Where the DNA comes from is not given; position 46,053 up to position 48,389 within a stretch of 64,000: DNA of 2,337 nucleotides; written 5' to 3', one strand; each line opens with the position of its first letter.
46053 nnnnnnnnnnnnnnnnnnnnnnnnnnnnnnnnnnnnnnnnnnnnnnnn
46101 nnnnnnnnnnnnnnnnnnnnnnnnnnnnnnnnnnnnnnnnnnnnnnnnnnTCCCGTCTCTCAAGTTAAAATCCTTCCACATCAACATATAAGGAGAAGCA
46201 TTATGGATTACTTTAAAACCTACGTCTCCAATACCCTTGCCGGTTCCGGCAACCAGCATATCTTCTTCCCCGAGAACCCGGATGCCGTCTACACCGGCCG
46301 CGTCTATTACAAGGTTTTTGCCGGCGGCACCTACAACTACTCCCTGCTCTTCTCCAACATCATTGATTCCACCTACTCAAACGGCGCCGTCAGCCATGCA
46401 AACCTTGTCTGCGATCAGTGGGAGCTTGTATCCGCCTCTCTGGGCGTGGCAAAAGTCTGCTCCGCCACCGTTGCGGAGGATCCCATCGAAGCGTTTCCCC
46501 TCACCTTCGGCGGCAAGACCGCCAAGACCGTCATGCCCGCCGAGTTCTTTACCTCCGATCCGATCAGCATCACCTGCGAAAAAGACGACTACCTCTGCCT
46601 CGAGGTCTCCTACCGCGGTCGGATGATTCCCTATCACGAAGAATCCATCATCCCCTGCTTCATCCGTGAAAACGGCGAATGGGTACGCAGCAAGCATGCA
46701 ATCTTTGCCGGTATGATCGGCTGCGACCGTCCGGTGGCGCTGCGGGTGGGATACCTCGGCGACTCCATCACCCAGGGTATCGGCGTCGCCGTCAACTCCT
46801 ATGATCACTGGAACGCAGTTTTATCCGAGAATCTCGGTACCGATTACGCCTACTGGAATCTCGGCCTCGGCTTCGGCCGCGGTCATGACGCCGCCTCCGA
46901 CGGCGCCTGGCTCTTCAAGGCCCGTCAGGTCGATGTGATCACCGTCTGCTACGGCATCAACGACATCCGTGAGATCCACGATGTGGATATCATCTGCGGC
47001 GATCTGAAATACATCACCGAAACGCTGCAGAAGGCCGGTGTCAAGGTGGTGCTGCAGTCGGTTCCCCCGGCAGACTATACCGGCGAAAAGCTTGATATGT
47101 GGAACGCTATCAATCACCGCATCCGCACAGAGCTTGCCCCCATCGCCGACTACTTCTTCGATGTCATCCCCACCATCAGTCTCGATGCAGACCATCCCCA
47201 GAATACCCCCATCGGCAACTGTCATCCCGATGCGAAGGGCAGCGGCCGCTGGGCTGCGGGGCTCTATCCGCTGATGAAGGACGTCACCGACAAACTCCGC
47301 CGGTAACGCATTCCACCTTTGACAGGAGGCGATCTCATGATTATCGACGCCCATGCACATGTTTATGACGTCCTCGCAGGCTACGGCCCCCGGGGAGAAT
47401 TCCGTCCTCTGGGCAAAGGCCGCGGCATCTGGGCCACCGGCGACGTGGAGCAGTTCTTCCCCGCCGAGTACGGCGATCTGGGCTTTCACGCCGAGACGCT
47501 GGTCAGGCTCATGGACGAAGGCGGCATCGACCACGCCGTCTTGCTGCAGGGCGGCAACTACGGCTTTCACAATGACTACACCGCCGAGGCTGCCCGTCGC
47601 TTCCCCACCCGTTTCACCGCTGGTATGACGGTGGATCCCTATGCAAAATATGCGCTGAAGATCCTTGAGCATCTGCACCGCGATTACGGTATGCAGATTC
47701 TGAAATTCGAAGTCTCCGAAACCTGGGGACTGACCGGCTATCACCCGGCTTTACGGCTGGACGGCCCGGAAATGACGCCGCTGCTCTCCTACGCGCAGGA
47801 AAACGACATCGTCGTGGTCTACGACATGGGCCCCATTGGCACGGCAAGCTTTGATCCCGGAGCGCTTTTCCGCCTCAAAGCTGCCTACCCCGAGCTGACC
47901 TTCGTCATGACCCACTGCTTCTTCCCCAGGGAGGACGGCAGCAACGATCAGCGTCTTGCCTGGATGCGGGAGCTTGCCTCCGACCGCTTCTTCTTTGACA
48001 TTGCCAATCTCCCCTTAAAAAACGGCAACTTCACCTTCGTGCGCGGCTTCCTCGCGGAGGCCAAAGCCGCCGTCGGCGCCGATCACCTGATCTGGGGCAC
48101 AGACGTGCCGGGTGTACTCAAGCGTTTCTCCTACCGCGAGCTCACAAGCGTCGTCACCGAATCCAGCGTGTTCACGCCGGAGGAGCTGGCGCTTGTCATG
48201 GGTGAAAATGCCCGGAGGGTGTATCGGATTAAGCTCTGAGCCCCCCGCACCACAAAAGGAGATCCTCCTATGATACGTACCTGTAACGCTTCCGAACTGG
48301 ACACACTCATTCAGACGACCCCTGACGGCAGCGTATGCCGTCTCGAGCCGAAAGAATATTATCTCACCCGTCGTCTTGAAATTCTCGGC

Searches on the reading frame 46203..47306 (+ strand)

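Call 79: search_protein_families(library=pfam, proteins=[window:46203-47306:+], max_evalue=0.00001)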
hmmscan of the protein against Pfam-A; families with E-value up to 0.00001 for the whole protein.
window:46203-47306:+ (367 aa): 1 family
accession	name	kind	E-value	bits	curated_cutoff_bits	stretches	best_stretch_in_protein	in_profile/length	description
PF13472.12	Lipase_GDSL_2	-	7.3e-15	56.4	32.9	1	185-346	2-175/178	GDSL-like Lipase/Acylhydrolase family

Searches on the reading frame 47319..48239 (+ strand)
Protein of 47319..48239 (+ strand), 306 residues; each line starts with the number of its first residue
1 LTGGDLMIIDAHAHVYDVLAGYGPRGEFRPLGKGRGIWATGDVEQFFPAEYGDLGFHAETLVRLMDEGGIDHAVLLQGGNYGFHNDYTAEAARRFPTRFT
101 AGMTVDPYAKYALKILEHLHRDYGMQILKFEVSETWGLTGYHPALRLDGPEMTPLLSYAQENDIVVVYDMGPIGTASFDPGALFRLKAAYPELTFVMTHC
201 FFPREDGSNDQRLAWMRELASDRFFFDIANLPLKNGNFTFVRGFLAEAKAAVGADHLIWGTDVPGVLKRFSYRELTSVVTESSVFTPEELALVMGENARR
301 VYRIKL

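Call 79: search_protein_families(library=pfam, proteins=[window:47319-48239:+], max_evalue=0.00001)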
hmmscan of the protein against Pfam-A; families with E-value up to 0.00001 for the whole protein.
window:47319-48239:+ (306 aa): 1 family
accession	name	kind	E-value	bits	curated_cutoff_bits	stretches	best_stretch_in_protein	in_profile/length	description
PF04909.20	Amidohydro_2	-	5.5e-27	95.7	26.4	1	9-304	1-289/289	Amidohydrolase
